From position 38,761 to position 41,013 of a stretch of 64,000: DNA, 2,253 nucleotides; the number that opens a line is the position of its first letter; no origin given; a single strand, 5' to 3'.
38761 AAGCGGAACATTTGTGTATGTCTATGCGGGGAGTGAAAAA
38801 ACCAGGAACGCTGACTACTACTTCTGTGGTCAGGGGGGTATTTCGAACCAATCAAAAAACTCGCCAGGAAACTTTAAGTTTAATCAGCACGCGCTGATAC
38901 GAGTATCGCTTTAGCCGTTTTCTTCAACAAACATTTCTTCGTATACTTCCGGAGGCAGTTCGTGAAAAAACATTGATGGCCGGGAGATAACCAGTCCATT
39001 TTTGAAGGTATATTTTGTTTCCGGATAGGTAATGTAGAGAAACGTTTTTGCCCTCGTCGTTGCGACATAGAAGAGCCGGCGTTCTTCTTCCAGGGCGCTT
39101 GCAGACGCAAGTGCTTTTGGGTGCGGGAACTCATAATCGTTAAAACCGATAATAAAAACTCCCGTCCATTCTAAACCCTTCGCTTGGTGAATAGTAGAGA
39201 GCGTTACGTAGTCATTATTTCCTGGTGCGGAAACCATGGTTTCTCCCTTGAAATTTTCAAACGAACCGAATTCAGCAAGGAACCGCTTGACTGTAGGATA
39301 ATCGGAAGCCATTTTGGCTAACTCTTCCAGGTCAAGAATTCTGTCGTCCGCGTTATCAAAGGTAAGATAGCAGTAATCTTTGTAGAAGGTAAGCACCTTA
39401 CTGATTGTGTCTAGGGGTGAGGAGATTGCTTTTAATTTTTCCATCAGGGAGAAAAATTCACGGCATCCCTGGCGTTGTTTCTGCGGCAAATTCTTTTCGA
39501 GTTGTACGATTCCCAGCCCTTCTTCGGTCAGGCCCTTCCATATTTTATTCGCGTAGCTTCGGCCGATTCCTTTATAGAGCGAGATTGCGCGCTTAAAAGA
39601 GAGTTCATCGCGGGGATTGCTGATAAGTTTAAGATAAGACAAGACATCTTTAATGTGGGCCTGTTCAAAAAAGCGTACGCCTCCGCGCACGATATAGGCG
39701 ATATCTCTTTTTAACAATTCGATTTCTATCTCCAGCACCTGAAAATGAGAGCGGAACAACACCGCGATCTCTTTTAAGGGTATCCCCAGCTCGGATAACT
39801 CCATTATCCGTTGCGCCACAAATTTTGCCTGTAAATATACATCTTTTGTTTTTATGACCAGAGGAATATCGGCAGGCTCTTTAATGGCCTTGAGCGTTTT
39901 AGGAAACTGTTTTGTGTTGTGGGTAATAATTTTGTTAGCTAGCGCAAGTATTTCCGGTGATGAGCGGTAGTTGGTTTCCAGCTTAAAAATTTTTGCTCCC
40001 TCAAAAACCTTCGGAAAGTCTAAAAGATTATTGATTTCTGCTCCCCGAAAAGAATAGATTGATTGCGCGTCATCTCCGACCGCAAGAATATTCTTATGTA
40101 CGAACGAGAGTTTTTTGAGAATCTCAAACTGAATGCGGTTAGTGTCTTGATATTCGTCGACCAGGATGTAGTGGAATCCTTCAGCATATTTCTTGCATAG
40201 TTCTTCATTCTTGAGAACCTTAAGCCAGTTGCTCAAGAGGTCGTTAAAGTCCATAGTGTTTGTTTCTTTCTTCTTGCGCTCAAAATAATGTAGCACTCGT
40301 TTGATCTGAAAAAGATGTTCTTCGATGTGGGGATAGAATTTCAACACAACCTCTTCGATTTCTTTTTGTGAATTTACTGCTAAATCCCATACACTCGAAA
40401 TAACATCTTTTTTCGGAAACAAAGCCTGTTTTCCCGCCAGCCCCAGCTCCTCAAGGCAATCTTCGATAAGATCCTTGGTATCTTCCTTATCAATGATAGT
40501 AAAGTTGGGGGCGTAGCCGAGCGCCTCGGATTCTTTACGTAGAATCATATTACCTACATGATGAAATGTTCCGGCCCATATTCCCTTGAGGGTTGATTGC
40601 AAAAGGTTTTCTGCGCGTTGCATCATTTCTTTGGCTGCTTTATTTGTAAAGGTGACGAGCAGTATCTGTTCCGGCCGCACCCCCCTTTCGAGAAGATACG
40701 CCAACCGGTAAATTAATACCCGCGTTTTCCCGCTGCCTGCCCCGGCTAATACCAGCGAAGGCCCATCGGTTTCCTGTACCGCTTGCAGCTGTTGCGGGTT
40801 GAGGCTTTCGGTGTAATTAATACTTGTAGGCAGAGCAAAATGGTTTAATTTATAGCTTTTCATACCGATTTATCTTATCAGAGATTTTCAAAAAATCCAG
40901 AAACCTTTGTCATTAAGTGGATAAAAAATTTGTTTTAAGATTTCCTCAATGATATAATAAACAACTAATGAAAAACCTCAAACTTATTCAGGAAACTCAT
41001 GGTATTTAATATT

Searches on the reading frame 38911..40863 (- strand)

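Call 7: search_protein_families(library=pfam, proteins=[window:38911-40863:-])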
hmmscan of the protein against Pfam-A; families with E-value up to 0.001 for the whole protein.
window:38911-40863:- (650 aa): 7 families
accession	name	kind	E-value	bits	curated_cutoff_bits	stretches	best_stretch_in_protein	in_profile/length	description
PF00580.27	UvrD-helicase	-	2.8e-78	263.8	23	1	21-287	1-270/271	UvrD/REP helicase N-terminal domain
PF13361.12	UvrD_C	-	2.9e-56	191.8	25.6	1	294-614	2-348/350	UvrD-like helicase C-terminal domain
PF13245.12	AAA_19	-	1.5e-22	80.7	25.1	1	26-273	2-134/134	AAA domain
PF13538.12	UvrD_C_2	-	5.6e-10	39.4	27.4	1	553-611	2-51/52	UvrD-like helicase C-terminal domain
PF13604.12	AAA_30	-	5.9e-06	26.6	27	0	21-84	2-66/191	AAA domain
PF01443.25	Viral_helicase1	-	8.1e-06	26.2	21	0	221-310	52-136/228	Viral superfamily 1 RNA helicase core domain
PF02536.19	mTERF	-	0.00097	18.6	23.1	0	302-393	170-260/314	mTERF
